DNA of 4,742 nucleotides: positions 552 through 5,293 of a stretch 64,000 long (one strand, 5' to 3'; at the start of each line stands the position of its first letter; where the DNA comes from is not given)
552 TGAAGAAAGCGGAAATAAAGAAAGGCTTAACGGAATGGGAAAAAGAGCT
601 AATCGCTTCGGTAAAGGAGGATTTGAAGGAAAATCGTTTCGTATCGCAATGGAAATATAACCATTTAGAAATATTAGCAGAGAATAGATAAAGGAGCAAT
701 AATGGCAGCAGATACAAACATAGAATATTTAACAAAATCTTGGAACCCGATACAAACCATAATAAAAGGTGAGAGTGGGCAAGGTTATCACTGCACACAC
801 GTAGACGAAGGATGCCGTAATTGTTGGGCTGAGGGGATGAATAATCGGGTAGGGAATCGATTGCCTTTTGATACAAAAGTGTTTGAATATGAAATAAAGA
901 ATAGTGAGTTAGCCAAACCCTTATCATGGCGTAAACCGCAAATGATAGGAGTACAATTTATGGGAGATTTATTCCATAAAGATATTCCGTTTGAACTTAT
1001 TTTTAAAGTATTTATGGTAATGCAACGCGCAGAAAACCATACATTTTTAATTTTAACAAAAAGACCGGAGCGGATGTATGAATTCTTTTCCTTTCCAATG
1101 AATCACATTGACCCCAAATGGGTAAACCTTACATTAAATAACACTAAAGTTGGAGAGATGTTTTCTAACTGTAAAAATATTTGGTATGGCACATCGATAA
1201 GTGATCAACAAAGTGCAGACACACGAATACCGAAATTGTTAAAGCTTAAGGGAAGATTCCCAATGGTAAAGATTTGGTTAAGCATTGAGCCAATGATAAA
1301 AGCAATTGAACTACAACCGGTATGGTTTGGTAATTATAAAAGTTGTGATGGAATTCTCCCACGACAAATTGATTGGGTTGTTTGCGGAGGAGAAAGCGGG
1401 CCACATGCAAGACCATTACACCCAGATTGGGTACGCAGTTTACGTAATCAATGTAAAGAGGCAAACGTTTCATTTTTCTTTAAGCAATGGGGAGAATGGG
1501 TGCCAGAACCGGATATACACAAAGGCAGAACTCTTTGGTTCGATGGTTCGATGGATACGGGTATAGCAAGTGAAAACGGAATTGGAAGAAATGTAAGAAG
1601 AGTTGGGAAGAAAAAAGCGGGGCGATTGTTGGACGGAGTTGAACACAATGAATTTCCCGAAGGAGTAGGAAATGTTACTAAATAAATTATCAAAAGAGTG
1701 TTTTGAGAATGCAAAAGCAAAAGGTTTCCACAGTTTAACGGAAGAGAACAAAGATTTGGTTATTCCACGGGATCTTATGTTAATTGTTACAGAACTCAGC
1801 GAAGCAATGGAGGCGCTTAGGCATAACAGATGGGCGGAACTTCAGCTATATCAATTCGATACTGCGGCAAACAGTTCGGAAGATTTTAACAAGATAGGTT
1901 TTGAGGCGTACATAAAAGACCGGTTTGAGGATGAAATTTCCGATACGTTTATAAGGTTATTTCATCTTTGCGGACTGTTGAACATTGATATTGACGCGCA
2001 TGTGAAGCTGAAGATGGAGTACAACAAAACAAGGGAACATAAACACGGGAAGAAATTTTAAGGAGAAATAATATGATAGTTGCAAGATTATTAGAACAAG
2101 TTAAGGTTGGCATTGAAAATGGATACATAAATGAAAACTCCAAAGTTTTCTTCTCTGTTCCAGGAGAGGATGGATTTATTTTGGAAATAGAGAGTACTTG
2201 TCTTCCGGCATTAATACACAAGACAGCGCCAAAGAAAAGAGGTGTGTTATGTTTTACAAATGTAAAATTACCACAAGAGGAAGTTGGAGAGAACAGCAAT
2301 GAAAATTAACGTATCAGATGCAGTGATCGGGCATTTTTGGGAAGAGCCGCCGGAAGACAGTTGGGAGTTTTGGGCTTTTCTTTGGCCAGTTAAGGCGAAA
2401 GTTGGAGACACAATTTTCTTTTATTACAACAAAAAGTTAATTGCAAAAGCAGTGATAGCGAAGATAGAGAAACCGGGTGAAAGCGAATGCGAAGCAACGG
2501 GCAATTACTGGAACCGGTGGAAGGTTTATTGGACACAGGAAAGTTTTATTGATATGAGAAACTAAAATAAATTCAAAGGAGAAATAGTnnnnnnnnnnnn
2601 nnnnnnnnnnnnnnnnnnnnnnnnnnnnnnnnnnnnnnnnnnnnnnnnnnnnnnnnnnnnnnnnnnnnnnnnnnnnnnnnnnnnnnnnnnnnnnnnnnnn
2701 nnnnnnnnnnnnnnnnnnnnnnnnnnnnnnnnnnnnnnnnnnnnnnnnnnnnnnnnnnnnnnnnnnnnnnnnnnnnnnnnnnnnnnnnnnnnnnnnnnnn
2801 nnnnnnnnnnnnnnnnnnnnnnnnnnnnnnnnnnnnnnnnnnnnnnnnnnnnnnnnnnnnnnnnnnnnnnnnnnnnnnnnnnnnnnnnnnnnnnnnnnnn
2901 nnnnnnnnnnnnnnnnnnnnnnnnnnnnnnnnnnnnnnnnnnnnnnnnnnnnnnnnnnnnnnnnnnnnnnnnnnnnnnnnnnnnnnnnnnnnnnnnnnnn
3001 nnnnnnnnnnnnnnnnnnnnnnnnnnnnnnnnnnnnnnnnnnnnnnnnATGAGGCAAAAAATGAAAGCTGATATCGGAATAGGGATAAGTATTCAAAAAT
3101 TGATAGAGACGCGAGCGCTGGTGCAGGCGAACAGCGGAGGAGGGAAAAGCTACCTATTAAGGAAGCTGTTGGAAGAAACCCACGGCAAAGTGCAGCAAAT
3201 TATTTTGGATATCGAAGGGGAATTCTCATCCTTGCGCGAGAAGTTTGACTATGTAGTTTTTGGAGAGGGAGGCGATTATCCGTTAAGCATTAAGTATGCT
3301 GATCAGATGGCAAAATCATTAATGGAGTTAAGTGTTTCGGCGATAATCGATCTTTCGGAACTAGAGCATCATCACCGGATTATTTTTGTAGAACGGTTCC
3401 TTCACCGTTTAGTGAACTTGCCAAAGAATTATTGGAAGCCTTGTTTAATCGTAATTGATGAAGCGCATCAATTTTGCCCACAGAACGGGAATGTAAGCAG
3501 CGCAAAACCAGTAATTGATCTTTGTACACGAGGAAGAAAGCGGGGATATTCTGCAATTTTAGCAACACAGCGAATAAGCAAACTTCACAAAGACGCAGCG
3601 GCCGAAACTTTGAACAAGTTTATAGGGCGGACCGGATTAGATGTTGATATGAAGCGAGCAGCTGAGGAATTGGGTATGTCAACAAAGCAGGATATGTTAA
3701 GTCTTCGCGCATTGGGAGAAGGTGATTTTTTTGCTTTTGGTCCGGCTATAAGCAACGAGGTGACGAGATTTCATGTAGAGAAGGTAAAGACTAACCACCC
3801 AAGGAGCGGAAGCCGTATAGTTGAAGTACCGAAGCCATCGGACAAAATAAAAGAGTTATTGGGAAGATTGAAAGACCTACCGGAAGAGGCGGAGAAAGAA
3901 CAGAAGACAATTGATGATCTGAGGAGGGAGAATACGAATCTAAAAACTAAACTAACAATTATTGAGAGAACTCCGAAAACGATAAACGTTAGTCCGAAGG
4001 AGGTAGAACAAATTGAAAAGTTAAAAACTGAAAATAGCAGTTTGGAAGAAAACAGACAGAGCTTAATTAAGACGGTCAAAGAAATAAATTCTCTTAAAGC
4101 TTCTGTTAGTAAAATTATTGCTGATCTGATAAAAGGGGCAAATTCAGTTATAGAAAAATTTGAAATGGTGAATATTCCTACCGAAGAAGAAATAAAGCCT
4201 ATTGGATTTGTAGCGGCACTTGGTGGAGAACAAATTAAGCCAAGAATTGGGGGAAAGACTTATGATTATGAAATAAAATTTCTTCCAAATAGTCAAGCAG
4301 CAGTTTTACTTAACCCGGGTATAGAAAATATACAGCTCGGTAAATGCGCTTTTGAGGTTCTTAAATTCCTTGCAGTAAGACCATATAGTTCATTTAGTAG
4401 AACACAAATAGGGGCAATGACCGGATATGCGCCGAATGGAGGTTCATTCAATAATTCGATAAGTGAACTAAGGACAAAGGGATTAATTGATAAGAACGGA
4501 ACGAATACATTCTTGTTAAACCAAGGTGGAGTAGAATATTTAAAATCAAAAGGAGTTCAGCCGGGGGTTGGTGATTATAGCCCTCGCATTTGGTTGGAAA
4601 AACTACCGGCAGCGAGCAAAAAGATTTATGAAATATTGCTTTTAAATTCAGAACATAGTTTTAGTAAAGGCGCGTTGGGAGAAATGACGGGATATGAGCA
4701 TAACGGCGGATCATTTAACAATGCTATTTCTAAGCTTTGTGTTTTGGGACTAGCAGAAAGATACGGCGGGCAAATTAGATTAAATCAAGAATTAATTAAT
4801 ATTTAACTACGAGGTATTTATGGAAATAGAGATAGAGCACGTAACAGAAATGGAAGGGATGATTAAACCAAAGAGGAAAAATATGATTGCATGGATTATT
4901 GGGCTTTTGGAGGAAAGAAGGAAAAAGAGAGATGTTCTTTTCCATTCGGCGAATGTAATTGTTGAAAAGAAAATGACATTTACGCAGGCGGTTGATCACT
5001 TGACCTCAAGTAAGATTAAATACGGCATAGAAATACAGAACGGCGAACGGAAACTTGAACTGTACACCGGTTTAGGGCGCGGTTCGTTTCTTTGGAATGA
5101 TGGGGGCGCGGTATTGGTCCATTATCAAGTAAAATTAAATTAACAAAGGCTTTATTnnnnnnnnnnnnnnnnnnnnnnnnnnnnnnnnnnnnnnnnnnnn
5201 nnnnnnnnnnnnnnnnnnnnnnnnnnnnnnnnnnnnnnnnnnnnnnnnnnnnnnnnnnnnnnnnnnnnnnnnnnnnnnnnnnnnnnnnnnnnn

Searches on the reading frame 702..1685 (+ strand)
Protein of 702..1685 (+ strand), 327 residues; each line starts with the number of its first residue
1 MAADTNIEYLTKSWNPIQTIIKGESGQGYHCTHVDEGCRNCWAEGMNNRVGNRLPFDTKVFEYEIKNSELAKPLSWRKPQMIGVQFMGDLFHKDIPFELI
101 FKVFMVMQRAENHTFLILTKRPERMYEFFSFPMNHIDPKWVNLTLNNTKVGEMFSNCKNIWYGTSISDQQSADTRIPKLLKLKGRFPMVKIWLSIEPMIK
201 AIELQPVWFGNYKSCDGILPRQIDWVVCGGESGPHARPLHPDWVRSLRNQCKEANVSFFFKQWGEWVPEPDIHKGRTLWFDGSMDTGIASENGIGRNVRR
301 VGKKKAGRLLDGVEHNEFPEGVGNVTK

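Call 42: find_encoding_contigs(protein=window:702-1685:+, flank=10000, max_places=4)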
Protein window:702-1685:+ (327 aa): 3 contigs read that carry it; 2 places shown.
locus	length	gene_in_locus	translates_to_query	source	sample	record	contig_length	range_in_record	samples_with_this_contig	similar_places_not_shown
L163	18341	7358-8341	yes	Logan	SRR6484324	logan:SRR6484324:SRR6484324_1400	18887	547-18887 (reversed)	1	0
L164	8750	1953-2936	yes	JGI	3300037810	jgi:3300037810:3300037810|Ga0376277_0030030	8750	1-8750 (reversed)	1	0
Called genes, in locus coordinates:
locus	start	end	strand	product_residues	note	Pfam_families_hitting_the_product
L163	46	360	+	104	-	-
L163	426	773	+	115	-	PF24233:DUF7446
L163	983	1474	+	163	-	-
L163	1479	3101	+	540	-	PF00270:DEAD, PF04851:ResIII, PF18766:SWI2_SNF2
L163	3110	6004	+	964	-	-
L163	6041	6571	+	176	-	-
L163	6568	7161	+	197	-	-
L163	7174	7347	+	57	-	-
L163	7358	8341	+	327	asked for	PF07505:DUF5131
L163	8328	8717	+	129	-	-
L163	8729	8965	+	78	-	-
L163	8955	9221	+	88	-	-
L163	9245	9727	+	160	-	-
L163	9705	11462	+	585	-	PF01935:DUF87, PF05707:Zot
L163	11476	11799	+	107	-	-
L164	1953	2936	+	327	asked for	PF07505:DUF5131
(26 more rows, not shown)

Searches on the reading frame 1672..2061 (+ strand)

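Call 65: search_protein_families(library=pfam, max_evalue=0.1, proteins=[window:1672-2061:+])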
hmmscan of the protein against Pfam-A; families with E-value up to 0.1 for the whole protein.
window:1672-2061:+ (129 aa): 1 family
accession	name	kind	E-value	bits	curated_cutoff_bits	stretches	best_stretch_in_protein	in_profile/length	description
PF12643.12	MazG-like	-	0.009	16.7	27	1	69-121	19-69/85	MazG-like family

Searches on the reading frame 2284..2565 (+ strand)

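Call 65: search_protein_families(library=pfam, max_evalue=0.1, proteins=[window:2284-2565:+])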
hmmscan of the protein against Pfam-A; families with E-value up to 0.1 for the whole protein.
window:2284-2565:+ (93 aa): 1 family
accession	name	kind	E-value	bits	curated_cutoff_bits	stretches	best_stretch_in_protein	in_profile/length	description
PF22659.2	YycE-like_C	-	0.039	14.4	27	1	45-78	5-38/55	YycE-like C-terminal domain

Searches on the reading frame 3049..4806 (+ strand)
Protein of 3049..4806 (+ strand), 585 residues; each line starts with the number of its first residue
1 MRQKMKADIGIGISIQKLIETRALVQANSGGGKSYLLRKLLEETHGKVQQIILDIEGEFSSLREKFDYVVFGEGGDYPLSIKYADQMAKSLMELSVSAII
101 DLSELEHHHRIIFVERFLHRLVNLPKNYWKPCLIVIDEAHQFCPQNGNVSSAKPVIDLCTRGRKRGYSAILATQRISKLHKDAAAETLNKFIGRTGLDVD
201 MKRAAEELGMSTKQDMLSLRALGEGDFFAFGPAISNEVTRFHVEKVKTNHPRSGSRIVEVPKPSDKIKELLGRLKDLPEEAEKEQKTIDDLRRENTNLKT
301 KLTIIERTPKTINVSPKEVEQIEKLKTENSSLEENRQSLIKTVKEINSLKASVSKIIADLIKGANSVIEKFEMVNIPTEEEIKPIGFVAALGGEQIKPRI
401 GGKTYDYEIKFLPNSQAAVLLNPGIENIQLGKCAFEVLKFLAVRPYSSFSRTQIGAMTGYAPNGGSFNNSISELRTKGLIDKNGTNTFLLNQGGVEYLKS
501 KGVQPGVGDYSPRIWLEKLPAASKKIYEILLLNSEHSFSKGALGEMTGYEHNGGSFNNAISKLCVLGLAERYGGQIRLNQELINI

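Call 8: search_protein_families(library=pfam, proteins=[window:3049-4806:+])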
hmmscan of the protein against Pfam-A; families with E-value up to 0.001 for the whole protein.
window:3049-4806:+ (585 aa): 4 families
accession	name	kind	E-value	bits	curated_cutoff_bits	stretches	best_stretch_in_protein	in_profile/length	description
PF01935.23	DUF87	-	8.7e-10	39.5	23.2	1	7-97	10-103/220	Helicase HerA, central domain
PF05707.18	Zot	-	6.7e-09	35.9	20.3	1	86-195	43-149/197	Zonular occludens toxin (Zot)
PF07989.16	Cnn_1N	-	0.00024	21.6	28.5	1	285-348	6-64/74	Centrosomin N-terminal motif 1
PF13401.12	AAA_22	-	0.00074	20.3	27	0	25-142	10-96/130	AAA domain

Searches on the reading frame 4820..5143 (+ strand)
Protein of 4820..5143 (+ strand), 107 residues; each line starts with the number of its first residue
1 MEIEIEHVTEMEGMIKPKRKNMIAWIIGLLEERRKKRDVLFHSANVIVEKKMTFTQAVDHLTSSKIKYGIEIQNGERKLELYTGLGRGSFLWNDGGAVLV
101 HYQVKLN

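Call 65: search_protein_families(library=pfam, max_evalue=0.1, proteins=[window:4820-5143:+])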
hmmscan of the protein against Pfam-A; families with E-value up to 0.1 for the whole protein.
window:4820-5143:+ (107 aa): 1 family
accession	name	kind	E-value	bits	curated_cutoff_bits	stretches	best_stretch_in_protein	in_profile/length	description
PF24291.1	Ig_CFAP65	-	0.056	13.7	27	0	7-45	65-103/121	Cilia- and flagella-associated protein 65-like, Ig-like domain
